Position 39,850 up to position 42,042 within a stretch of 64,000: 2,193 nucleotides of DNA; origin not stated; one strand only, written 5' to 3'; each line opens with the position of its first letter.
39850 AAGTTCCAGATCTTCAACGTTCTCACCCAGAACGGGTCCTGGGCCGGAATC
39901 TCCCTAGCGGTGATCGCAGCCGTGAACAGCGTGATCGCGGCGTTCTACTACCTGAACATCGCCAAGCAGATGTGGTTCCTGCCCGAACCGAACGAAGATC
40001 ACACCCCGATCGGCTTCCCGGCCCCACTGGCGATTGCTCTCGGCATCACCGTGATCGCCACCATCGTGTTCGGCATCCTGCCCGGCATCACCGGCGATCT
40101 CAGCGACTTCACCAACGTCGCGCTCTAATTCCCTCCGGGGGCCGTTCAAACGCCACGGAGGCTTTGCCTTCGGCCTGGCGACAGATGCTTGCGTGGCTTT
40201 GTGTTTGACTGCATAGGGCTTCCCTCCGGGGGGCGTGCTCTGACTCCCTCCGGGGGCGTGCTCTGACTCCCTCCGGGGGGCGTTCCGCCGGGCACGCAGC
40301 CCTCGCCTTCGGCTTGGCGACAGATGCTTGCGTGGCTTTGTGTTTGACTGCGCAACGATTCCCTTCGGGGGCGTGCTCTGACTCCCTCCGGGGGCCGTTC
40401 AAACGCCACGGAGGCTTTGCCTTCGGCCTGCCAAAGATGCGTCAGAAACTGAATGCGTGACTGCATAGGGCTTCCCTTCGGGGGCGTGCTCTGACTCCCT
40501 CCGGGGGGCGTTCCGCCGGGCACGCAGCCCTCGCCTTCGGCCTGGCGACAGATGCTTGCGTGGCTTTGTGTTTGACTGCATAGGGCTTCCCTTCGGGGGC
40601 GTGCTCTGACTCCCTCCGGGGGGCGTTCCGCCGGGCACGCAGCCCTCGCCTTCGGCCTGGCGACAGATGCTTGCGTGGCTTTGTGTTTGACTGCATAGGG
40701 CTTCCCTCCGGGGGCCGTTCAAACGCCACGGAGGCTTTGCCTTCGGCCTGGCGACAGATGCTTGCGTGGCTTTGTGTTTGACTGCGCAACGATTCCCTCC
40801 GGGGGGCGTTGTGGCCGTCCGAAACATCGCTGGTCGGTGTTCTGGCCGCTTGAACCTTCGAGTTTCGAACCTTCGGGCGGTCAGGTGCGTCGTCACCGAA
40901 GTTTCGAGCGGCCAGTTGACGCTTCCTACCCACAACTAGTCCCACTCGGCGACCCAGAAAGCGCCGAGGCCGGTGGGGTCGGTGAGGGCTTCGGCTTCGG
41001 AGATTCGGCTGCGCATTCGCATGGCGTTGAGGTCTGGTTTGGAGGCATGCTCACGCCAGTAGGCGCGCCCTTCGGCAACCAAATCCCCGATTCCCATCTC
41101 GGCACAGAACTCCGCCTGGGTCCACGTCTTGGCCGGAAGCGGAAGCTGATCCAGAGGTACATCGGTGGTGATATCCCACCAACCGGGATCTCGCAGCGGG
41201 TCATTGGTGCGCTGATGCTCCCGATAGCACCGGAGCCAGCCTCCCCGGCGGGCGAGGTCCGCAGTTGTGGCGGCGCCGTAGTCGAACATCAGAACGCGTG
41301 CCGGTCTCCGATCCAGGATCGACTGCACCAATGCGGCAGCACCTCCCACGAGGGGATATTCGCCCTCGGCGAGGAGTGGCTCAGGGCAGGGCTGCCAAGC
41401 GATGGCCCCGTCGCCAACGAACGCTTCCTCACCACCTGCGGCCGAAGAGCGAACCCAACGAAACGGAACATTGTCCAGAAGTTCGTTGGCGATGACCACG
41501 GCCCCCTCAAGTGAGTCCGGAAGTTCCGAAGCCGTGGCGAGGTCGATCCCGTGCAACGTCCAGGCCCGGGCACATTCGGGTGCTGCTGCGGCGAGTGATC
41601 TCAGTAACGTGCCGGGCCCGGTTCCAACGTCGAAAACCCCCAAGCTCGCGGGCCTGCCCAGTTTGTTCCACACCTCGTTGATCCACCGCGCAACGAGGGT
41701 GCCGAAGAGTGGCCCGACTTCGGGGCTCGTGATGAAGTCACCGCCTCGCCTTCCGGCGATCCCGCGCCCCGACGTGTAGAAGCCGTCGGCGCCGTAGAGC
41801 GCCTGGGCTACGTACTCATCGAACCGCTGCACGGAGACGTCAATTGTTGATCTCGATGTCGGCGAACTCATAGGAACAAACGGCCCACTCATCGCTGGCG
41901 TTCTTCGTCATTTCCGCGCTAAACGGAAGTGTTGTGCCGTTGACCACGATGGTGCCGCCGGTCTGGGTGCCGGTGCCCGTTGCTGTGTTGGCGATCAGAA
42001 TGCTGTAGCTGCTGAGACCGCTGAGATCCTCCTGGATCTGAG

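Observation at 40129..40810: ~680-bp BIME-like mosaic repeat array directly after nuoN, built from a small set of reusable modules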

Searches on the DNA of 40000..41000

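Call 22: search_rna_families(source=window, start=40000, end=41000, threshold=evalue, max_evalue=10, show_alignments=3)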
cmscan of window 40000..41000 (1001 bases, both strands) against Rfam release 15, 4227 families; matches with E-value up to 10: 4.
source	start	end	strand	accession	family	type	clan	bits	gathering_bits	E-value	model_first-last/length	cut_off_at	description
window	40218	40259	+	RF03910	mir-H5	Gene; miRNA;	-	20.6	90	4.6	1-80/80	no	mir-H5 microRNA precursor family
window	40236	40300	+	RF01558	TB9Cs4H2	Gene; snRNA; snoRNA; HACA-box;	-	15.8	50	7.5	1-71/71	no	Trypanosomatid snoRNA TB9Cs4H2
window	40827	40900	+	RF03771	mir-341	Gene; miRNA;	-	15.6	90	5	1-96/96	no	mir-341 microRNA precursor family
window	40013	40066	+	RF02791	CcsR1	Gene; sRNA;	-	13.1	65.3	3.9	1-83/83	no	Conserved CCUCCUCCC motif stress-induced RNA 1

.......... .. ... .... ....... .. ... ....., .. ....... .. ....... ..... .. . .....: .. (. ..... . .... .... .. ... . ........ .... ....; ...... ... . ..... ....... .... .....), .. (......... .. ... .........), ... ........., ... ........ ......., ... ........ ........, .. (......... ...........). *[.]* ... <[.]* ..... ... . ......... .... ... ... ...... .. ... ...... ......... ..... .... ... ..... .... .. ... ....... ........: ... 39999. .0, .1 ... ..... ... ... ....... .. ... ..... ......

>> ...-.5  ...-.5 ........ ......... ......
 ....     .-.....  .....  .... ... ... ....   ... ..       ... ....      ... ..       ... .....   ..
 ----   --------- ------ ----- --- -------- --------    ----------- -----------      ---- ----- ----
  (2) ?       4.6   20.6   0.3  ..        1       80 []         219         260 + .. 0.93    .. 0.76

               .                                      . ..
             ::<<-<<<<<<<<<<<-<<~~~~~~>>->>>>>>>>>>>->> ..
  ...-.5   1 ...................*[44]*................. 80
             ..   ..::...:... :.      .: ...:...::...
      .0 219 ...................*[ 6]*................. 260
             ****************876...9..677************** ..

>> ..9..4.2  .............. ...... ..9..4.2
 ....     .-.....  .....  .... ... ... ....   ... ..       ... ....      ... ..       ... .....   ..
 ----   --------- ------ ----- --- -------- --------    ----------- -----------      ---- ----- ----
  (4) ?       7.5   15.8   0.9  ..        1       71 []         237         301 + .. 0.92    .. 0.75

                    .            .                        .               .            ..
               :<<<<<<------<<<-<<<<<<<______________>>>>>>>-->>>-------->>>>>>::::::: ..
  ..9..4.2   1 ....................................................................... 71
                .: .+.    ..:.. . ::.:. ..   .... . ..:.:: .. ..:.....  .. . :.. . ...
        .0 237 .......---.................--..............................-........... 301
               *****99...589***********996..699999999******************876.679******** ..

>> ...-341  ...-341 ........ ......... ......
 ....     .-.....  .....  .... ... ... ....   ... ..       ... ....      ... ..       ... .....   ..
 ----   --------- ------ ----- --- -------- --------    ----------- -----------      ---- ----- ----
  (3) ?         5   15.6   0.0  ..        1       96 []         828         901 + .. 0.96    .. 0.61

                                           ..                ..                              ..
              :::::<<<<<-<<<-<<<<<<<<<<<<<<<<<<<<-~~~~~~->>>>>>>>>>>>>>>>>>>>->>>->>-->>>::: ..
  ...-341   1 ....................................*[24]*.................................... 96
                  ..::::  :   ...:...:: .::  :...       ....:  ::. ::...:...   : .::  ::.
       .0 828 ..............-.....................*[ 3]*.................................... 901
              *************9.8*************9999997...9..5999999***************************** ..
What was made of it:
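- On Any Rfam RNA family: Only chance-level hits at E up to 10 in 40000-41000 (call 22).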

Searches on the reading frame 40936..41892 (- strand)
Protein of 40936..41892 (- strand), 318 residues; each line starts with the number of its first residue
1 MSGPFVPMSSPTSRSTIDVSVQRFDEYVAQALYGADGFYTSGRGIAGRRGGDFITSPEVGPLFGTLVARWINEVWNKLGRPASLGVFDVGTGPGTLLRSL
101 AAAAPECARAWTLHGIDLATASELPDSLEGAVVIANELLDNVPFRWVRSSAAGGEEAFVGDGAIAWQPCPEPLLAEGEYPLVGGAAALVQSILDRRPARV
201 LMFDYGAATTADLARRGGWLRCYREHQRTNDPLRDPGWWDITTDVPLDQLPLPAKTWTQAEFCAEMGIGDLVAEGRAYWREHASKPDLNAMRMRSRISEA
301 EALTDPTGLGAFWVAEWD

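Call 14: find_encoding_contigs(protein=window:40936-41892:-, flank=10000, max_places=6)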
Protein window:40936-41892:- (318 aa): no gene with exactly this product is on record in the collection.

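Call 72: search_protein_families(library=pfam, proteins=[window:40936-41892:-], max_evalue=0.01)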
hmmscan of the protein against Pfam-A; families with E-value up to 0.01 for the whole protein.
window:40936-41892:- (318 aa): 1 family
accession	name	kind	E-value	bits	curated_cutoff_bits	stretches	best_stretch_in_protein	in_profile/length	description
PF02636.23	Methyltransf_28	-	2.2e-19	70.4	23.3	2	193-250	179-233/249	Putative S-adenosyl-L-methionine-dependent methyltransferase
